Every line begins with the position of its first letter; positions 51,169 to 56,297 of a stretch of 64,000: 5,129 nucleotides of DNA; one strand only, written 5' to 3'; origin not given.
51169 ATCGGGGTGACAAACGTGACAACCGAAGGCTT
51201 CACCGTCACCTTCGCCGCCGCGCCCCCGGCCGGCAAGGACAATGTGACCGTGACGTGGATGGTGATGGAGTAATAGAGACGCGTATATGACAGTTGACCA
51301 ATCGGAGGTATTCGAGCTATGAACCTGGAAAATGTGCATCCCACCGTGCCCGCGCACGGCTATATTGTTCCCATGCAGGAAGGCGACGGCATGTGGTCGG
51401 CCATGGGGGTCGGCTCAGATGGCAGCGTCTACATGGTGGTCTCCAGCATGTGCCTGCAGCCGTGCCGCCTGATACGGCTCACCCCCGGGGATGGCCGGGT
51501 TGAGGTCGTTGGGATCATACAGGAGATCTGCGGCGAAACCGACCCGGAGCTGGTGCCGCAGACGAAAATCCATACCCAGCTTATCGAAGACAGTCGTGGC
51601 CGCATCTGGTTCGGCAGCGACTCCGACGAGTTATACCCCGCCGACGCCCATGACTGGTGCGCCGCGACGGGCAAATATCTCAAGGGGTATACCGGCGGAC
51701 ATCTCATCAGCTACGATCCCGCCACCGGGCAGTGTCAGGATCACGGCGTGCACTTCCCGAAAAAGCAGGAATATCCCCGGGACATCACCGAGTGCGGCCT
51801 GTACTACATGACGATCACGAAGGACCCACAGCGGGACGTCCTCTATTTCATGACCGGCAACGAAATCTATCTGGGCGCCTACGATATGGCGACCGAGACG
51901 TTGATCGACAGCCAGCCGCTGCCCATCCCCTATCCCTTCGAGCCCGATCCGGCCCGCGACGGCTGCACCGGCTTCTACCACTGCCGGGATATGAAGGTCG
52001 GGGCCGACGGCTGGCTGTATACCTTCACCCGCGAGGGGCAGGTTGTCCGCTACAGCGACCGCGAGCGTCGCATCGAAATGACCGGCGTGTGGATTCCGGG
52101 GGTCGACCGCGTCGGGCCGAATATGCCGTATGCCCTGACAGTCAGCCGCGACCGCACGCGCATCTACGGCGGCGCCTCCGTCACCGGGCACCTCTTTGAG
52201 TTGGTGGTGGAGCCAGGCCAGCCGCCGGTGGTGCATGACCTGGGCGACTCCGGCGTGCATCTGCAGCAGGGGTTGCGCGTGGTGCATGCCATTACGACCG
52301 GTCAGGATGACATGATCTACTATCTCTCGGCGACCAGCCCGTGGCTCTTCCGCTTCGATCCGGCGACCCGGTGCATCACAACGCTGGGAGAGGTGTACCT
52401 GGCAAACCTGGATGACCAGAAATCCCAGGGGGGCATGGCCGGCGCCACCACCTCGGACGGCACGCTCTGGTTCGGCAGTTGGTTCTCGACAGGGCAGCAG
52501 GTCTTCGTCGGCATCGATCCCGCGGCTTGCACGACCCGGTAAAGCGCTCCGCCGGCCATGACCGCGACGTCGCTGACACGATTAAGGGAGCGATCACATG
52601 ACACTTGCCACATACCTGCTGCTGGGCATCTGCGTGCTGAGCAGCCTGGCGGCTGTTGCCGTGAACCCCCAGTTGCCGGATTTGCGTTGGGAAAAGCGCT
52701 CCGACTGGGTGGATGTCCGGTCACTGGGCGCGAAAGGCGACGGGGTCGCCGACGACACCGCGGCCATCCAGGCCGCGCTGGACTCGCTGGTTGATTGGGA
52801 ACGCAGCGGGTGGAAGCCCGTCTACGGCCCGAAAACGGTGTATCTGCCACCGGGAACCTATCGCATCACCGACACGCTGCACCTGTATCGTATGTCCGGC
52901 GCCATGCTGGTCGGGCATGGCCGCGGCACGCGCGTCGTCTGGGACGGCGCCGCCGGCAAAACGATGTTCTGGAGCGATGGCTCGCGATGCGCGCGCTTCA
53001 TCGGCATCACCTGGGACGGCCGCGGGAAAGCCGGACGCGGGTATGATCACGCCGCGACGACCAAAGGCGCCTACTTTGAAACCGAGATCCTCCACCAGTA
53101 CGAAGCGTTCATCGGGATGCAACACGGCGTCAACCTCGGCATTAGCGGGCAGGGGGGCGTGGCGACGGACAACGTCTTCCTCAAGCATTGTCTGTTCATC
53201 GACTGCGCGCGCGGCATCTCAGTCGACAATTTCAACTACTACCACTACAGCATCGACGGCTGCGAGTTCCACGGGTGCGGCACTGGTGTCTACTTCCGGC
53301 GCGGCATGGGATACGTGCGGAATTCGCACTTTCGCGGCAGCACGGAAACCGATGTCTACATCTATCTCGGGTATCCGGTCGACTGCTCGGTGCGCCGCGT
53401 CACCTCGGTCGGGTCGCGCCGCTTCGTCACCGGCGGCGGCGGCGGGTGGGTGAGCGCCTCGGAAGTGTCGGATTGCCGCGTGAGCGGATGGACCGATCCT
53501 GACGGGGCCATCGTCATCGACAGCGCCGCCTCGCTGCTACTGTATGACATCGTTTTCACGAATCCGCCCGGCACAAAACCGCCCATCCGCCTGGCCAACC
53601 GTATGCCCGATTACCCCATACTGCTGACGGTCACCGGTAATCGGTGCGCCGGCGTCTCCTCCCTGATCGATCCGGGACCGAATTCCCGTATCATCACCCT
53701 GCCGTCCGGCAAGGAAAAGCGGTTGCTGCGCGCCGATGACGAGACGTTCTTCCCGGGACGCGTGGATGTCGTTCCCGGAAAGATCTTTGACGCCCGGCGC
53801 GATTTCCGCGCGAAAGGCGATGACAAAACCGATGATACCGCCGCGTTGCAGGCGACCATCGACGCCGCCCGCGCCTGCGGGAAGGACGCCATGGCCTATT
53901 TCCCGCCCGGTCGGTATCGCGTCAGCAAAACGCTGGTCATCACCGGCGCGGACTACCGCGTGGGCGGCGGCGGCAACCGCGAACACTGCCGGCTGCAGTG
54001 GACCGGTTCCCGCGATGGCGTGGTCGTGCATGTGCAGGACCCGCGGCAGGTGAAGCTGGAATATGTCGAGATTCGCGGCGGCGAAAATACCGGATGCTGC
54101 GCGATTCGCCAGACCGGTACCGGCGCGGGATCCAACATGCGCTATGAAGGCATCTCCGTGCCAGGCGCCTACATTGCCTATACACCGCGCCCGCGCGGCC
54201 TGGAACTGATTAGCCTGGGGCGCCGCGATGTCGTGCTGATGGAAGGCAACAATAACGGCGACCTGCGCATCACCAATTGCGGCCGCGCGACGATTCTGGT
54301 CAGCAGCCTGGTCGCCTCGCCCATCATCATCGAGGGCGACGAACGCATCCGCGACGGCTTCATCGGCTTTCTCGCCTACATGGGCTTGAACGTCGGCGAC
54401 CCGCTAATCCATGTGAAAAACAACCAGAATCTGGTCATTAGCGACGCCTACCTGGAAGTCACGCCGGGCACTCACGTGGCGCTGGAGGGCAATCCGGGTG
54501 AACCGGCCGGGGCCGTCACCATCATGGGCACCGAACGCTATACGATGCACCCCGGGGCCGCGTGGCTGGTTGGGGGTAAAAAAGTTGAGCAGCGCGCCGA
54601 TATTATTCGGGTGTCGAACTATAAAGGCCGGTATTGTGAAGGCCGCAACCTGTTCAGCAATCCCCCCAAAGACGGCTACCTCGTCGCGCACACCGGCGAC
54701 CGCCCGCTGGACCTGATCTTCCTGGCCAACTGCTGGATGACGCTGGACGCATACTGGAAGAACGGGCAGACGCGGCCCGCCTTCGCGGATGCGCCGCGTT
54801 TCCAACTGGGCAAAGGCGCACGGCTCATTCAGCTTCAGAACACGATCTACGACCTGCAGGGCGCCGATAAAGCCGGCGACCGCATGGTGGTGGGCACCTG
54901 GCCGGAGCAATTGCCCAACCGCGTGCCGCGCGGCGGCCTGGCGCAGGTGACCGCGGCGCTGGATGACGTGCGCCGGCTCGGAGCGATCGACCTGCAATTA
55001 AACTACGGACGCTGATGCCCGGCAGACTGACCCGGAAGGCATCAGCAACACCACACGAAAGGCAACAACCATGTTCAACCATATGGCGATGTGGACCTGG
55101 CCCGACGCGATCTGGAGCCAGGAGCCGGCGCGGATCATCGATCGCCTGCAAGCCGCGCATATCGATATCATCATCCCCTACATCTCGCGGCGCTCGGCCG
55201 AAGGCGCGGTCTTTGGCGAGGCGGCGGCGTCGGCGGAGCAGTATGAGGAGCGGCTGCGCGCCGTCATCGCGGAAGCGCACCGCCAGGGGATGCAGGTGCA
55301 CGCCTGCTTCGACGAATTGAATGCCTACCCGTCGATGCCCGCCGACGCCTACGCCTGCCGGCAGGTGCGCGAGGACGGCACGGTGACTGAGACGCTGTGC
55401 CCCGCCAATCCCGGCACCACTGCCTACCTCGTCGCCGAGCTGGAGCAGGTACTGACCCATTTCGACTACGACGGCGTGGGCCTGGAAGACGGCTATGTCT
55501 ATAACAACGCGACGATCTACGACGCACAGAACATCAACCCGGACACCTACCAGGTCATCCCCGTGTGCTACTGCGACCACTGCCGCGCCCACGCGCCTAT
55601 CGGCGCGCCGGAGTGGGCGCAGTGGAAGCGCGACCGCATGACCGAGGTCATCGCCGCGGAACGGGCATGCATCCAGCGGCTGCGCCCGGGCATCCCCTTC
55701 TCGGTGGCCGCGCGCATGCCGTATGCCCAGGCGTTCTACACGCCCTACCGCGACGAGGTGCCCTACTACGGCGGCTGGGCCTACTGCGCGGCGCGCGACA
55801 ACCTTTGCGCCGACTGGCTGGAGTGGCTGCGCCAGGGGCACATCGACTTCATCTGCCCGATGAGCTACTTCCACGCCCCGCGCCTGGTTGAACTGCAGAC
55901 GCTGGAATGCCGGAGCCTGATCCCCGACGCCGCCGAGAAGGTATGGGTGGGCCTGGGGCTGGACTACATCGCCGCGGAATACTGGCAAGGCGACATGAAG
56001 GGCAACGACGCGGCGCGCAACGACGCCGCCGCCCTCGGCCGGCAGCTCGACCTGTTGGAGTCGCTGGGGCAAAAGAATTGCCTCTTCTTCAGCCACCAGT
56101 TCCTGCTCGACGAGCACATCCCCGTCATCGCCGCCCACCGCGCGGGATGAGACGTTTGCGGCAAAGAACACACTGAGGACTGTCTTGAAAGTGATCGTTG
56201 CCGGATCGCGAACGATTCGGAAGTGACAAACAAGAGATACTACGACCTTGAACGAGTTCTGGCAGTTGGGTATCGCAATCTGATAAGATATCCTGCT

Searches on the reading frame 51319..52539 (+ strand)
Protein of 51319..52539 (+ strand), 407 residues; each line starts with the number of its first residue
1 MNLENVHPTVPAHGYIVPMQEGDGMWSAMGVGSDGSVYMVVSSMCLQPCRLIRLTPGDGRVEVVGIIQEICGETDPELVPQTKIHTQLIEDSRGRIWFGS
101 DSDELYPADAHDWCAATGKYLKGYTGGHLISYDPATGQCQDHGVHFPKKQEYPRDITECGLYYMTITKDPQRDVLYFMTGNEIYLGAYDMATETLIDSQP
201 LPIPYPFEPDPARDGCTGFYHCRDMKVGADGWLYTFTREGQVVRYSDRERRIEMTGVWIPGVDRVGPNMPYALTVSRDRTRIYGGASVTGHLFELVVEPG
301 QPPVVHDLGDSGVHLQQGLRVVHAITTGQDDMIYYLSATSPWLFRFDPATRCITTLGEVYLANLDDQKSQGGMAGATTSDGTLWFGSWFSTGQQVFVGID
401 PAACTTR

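Call 50: search_protein_families(library=pfam, max_evalue=0.01, proteins=[window:51319-52539:+])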
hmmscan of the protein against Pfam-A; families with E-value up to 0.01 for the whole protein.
window:51319-52539:+ (407 aa): 1 family
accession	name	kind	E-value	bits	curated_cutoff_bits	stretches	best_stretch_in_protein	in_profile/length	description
PF07494.17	Reg_prop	-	3.1e-06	27.1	20.4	0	81-101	4-23/24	Two component regulator propeller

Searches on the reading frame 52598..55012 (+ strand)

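Call 50: search_protein_families(library=pfam, max_evalue=0.01, proteins=[window:52598-55012:+])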
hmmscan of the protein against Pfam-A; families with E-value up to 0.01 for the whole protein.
window:52598-55012:+ (805 aa): 2 families
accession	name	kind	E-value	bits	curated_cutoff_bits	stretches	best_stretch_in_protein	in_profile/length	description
PF12708.12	Pect-lyase_RHGA_epim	-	4.4e-31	108.8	27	2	37-114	1-68/213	Rhamnogalacturonase A/epimerase, pectate lyase-like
PF12218.14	End_N_terminal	-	5.7e-05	23.2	26.3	0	45-63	1-19/67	N terminal extension of bacteriophage endosialidase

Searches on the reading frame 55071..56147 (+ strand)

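Call 50: search_protein_families(library=pfam, max_evalue=0.01, proteins=[window:55071-56147:+])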
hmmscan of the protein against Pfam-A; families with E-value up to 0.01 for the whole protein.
window:55071-56147:+ (359 aa): 1 family
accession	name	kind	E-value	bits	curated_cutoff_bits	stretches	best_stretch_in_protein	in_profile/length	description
PF02638.21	GHL10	-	6.3e-17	62.1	27.9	1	56-268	66-263/311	Glycosyl hydrolase-like 10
